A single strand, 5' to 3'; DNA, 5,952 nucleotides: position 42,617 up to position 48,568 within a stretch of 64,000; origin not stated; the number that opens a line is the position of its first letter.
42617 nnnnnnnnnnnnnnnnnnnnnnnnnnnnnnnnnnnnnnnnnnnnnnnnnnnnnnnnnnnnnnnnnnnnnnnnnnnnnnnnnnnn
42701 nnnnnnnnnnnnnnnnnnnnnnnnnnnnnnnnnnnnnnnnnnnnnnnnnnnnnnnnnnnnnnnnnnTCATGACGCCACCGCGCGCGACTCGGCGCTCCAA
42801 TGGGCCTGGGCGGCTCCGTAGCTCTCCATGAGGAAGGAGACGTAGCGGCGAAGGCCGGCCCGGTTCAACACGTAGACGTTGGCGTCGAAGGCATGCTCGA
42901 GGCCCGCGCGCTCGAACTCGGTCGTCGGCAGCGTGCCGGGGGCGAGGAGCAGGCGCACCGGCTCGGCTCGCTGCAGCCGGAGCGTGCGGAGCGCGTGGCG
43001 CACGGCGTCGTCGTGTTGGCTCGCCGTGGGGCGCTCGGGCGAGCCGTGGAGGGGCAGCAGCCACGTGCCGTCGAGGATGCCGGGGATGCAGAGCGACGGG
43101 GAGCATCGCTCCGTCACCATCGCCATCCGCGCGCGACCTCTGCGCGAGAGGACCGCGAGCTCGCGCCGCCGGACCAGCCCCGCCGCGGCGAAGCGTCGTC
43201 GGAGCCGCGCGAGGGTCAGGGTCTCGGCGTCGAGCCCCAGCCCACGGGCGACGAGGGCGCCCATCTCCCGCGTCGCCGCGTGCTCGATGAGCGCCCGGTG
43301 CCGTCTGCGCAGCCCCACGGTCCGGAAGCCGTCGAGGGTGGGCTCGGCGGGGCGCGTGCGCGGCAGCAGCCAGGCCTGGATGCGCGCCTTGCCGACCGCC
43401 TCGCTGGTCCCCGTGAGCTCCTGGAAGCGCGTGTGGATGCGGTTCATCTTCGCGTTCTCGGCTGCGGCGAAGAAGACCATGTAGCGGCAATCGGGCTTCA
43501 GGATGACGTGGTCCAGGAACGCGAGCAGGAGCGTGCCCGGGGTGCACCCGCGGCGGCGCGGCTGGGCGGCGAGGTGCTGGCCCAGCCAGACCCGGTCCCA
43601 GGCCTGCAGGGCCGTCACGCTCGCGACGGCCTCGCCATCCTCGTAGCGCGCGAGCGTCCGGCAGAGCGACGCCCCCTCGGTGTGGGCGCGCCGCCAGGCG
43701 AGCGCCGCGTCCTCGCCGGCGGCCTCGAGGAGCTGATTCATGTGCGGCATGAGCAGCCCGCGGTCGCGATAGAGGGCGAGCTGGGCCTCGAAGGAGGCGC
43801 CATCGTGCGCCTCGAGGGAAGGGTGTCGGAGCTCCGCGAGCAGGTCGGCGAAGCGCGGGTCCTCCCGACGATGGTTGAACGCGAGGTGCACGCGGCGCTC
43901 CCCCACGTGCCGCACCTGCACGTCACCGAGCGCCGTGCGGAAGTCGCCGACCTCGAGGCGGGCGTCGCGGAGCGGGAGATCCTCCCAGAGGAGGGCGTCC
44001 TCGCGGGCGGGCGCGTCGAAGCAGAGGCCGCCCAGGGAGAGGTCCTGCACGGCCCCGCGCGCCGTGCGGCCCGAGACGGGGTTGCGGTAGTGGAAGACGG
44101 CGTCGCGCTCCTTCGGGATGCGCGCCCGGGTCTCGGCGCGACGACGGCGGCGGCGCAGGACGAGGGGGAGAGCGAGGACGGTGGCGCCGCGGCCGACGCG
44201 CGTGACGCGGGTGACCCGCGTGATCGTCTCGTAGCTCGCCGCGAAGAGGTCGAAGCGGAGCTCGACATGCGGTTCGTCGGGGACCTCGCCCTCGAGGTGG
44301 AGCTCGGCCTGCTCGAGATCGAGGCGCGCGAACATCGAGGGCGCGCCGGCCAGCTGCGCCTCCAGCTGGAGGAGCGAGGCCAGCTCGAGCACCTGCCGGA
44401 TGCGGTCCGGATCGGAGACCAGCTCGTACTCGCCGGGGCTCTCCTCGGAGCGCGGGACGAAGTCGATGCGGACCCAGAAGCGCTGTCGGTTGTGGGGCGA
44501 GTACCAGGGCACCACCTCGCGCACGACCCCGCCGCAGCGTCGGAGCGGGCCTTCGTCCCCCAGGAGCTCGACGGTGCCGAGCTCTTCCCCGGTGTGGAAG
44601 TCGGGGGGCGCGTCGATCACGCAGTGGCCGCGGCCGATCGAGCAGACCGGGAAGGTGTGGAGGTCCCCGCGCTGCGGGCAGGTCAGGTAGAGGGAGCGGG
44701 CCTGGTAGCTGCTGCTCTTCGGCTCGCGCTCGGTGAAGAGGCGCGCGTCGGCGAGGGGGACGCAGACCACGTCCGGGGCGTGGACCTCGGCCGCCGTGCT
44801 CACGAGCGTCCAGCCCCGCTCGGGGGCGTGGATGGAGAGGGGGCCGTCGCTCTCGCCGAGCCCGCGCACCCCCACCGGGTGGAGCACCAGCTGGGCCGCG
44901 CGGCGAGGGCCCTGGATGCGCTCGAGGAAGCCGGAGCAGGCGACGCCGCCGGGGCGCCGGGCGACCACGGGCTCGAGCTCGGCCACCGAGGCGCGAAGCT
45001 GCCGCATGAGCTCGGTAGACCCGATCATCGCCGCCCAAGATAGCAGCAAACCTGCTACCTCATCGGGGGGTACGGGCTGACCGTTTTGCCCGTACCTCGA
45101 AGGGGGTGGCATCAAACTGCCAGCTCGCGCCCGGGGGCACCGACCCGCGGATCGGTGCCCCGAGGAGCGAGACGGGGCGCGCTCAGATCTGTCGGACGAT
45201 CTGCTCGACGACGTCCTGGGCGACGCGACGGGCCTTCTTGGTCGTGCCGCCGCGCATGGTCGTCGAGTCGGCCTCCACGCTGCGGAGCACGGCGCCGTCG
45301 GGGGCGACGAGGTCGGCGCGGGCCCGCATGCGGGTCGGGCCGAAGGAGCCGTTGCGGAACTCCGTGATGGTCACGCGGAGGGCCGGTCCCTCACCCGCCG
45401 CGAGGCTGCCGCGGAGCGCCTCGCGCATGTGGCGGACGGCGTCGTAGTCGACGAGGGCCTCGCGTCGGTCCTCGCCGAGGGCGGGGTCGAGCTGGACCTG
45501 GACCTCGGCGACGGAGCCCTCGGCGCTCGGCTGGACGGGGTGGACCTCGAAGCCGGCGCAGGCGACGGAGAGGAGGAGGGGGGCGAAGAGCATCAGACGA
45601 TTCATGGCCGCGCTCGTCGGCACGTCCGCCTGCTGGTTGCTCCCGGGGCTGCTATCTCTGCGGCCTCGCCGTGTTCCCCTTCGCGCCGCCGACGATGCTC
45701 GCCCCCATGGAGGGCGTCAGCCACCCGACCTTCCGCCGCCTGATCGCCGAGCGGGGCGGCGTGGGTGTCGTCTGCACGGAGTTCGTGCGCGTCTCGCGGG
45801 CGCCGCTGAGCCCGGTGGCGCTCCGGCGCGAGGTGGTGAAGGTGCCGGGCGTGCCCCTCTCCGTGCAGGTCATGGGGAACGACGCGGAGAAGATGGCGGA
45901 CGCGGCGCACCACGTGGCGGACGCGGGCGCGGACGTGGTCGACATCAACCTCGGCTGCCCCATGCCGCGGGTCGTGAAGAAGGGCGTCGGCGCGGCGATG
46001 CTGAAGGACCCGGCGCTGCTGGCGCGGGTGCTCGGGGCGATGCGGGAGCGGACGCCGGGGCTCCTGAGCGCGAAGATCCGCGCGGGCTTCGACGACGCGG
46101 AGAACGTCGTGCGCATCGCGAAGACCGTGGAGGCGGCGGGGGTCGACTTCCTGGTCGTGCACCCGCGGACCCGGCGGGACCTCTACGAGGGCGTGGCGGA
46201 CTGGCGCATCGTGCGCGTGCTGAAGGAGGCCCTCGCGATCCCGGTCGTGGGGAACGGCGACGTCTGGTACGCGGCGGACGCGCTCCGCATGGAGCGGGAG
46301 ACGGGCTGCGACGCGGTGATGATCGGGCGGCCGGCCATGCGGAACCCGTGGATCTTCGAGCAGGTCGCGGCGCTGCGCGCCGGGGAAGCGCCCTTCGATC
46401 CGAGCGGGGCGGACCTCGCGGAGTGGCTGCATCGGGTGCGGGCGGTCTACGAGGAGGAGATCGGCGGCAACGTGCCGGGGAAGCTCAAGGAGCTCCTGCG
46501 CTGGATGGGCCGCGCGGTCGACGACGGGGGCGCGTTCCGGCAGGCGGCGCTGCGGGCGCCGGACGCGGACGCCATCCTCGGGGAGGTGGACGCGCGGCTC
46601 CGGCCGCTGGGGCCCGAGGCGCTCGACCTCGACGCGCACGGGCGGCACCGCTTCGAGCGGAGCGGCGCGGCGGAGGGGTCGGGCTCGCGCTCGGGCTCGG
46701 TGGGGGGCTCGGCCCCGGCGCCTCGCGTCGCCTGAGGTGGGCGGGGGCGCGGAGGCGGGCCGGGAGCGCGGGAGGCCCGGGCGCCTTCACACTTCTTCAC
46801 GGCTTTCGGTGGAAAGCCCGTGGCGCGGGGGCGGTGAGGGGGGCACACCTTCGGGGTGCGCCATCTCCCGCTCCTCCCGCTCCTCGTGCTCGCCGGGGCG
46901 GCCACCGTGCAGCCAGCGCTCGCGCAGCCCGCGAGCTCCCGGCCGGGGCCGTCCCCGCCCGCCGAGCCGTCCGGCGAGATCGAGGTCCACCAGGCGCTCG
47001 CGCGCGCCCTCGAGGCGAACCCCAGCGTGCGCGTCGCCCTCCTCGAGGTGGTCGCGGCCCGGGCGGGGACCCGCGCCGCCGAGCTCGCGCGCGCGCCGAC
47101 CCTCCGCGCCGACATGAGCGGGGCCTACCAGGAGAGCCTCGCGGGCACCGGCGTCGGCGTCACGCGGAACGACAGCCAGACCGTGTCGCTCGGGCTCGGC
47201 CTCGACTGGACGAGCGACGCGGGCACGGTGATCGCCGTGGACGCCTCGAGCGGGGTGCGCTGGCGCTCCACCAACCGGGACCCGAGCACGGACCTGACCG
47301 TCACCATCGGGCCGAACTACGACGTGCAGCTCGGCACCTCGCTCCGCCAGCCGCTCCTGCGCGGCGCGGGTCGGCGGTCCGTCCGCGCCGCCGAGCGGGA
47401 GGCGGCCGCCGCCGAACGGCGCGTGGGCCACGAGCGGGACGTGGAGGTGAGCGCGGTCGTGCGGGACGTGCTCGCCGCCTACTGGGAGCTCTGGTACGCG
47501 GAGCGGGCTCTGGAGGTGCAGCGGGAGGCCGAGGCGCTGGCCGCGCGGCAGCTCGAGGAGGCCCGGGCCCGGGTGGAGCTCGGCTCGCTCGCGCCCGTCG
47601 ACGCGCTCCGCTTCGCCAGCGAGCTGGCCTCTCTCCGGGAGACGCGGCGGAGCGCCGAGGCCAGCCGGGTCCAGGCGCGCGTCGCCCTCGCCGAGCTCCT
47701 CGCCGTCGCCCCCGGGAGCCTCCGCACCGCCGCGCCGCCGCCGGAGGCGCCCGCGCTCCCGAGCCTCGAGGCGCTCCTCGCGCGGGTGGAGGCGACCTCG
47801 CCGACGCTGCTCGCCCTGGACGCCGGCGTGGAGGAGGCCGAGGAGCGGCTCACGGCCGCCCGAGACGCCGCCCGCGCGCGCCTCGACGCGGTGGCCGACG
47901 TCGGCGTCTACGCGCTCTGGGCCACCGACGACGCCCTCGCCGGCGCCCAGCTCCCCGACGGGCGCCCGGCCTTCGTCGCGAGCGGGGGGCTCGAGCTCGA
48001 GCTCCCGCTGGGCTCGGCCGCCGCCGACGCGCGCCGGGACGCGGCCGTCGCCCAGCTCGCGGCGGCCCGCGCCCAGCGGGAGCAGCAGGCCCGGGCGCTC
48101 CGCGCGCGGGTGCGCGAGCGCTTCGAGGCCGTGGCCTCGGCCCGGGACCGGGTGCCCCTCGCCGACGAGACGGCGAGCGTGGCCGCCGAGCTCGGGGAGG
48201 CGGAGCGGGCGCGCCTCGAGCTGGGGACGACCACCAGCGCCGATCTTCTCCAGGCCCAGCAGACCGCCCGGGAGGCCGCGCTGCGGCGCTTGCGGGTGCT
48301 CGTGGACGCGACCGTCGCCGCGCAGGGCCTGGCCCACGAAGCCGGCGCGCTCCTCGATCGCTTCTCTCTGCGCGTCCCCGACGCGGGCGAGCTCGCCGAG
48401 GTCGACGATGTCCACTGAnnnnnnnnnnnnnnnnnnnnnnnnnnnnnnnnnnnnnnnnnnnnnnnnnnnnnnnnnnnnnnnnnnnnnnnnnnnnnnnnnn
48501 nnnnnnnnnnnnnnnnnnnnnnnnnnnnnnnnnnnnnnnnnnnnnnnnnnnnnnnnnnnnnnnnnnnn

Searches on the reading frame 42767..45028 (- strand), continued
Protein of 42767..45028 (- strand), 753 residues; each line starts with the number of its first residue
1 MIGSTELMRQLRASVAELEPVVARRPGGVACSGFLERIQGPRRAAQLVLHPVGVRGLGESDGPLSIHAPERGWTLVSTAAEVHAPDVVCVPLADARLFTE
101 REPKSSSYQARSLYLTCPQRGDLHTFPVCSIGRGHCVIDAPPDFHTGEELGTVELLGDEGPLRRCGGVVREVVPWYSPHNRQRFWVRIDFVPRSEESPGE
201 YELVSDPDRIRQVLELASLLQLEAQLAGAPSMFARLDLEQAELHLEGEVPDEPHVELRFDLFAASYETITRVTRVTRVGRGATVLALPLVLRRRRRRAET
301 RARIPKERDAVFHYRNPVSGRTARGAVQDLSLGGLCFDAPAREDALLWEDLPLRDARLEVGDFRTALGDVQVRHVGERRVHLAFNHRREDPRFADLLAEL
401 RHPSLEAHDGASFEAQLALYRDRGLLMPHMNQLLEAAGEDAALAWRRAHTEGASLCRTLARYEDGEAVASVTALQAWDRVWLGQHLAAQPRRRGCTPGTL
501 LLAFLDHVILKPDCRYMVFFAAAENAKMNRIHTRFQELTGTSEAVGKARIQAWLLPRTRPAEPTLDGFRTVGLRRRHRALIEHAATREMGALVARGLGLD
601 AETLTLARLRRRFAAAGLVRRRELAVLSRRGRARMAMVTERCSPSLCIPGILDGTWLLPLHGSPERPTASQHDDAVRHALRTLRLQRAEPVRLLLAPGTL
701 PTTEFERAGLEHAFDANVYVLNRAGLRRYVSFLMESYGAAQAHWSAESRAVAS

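Call 87: search_protein_families(library=pfam, proteins=[L016:6701-7237:+], max_evalue=0.01)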
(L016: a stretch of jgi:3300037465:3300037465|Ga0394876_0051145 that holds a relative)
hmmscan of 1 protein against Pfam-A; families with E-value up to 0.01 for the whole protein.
L016:6701-7237:+ (179 aa): 14 families
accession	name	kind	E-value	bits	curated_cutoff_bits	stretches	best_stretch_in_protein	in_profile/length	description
PF08241.18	Methyltransf_11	-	4e-22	79.1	21.2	1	39-135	1-94/95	Methyltransferase domain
PF13649.12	Methyltransf_25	-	4.4e-22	79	27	1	39-132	2-97/97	Methyltransferase domain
PF13847.12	Methyltransf_31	-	4.5e-22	78.7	27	1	34-158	3-127/145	Methyltransferase domain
PF08242.18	Methyltransf_12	-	1.5e-14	54.9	30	1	39-133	1-97/98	Methyltransferase domain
PF01209.24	Ubie_methyltran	-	4.7e-13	49.5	20.1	1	34-138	47-153/233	ubiE/COQ5 methyltransferase family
PF13489.12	Methyltransf_23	-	6.1e-11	42.8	27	1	30-142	18-122/164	Methyltransferase domain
PF01135.25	PCMT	-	3.9e-09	37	20.3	1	27-93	66-134/210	Protein-L-isoaspartate(D-aspartate) O-methyltransferase (PCMT)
PF13578.12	Methyltransf_24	-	4.4e-05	24.7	26.3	1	41-139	3-105/105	Methyltransferase domain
PF02353.26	CMAS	-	5.1e-05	23.2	27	1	23-137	51-165/273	Mycolic acid cyclopropane synthetase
PF05175.20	MTS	-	6.7e-05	23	23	1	37-106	34-103/170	Methyltransferase small domain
PF03848.20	TehB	-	0.00033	20.6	20.4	1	37-139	33-136/193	Tellurite resistance protein TehB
PF01728.25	FtsJ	-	0.00069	20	24.1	1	32-99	19-82/181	FtsJ-like methyltransferase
PF13679.12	Methyltransf_32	-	0.0029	18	27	1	37-82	28-76/143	Methyltransferase domain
PF07021.18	MetW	-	0.0073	16.4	21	1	34-129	13-103/193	Methionine biosynthesis protein MetW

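Call 100: search_protein_families(library=pfam, alignment_id=A5, max_evalue=0.01)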
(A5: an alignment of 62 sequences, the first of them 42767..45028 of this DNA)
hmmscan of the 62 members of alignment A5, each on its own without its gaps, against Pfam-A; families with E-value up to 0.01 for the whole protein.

A. member 1, window:42767-45028:- (753 aa): 1 family
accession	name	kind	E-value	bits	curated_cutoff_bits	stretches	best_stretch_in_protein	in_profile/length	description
PF07238.19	PilZ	-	0.00035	21.3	22.5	0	296-389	2-90/102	PilZ domain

B. families by the number of members that match (of 62 scanned): 3 families
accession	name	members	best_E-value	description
PF07238.19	PilZ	33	9.8e-20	PilZ domain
PF00583.31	Acetyltransf_1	1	0.00048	Acetyltransferase (GNAT) family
PF00072.30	Response_reg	1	0.0033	Response regulator receiver domain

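Call 102: fold_search(model_id=the predicted structure, library=pdb)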
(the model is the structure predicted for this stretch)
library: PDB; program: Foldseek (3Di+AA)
matches with E <= 10: 1164; with E <= 0.001: 184
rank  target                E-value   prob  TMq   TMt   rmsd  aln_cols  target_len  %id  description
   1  6wqb                  1.8e-08  1.00  0.24  0.52   8.5       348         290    9  Crystal structure of VipF from Legionella hackeliae in complex with acetyl-CoA (released 2021-11-10)
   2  1sqh                  2.0e-08  1.00  0.26  0.55   7.0       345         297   11  X-RAY STRUCTURE OF DROSOPHILA MALONOGASTER PROTEIN Q9VR51 NORTHEAST STRUCTURAL GENOMICS CONSORTIUM TARGET FR87. (released 2004-04-06)
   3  5ejl                  2.3e-08  1.00  0.20  0.54   8.5       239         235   18  MrkH, A novel c-di-GMP dependence transcription regulatory factor. (released 2016-10-19)
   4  6wqc                  2.9e-08  1.00  0.24  0.51   8.8       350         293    9  Crystal structure of VipF from Legionella hackeliae in complex with CoA (released 2021-11-10)
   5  7q3a_B                4.0e-08  1.00  0.24  0.42   9.1       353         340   14  Crystal structure of MAB_4324 a tandem repeat GNAT from Mycobacterium abscessus (released 2022-05-04)
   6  2wpw_B                4.4e-08  1.00  0.24  0.43   8.8       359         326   12  Tandem GNAT protein from the clavulanic acid biosynthesis pathway (without AcCoA) (released 2009-12-29)
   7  2wpw_C                4.7e-08  1.00  0.24  0.43   8.8       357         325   12  Tandem GNAT protein from the clavulanic acid biosynthesis pathway (without AcCoA) (released 2009-12-29)
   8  2wpw_A                9.1e-08  1.00  0.23  0.41   9.1       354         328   12  Tandem GNAT protein from the clavulanic acid biosynthesis pathway (without AcCoA) (released 2009-12-29)
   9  7wx7                  1.2e-07  1.00  0.26  0.56   7.1       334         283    8  complex of a legionella acetyltransferase VipF and COA/ACO (released 2023-02-22)
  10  5kgo_A                1.4e-07  1.00  0.22  0.65   4.6       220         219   19  Structure of K. pneumonia MrkH-c-di-GMP complex (released 2016-08-17)
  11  5kf1_A                1.6e-07  1.00  0.24  0.46   8.8       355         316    8  X-ray structure of a glucosamine N-Acetyltransferase from Clostridium acetobutylicum, apo form, pH 5 (released 2016-07-06)
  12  5kec_D                2.6e-07  1.00  0.14  0.38  11.5       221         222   17  Structure of K. pneumonia MrkH in its apo state. (released 2016-08-17)
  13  3tt2                  2.7e-07  1.00  0.23  0.47   8.7       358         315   15  Crystal Structure of GCN5-related N-Acetyltransferase from Sphaerobacter thermophilus (released 2011-10-05)
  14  5kgh_B                3.3e-07  1.00  0.24  0.46   8.8       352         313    8  X-ray structure of a glucosamine N-Acetyltransferase from Clostridium acetobutylicum, mutant Y297F (released 2016-07-06)
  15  7q3a_A                3.3e-07  1.00  0.23  0.41   9.2       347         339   15  Crystal structure of MAB_4324 a tandem repeat GNAT from Mycobacterium abscessus (released 2022-05-04)
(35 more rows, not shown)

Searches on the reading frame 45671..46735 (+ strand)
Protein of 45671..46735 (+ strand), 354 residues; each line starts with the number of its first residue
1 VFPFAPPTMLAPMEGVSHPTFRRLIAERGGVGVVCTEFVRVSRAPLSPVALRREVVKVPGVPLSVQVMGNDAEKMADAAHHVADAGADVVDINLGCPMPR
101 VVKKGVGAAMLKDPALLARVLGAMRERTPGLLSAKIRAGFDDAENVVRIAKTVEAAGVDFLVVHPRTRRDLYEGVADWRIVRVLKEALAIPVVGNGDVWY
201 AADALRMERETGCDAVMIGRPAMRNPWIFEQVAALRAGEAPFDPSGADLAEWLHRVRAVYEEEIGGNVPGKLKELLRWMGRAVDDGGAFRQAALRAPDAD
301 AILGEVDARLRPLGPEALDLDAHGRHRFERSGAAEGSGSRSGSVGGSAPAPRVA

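Call 8: search_protein_families(library=pfam, proteins=[window:45671-46735:+], max_evalue=0.01)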
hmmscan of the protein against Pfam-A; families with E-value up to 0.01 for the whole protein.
window:45671-46735:+ (354 aa): 1 family
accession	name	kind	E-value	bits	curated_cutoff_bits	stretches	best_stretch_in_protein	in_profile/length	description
PF01207.24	Dus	-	3.4e-67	227.2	20.4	1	9-251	1-246/311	Dihydrouridine synthase (Dus)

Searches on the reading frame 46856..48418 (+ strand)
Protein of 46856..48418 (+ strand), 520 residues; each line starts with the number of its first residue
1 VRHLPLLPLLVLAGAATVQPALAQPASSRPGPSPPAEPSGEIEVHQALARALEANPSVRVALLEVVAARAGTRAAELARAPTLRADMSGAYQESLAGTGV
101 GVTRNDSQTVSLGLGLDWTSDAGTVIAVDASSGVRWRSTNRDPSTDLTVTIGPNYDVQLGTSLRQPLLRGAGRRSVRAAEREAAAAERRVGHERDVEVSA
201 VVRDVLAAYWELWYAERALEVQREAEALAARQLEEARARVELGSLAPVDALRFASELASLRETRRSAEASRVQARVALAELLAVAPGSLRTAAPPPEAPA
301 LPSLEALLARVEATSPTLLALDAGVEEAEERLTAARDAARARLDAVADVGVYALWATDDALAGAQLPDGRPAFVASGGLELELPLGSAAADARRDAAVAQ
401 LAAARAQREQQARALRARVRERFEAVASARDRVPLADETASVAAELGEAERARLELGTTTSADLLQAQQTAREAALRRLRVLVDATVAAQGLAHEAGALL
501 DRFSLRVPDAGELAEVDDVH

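Call 8: search_protein_families(library=pfam, proteins=[window:46856-48418:+], max_evalue=0.01)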
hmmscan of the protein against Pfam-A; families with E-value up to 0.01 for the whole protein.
window:46856-48418:+ (520 aa): 1 family
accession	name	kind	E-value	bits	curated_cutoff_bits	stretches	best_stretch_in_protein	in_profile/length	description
PF02321.23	OEP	-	6.9e-37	127.5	22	2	45-282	2-186/187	Outer membrane efflux protein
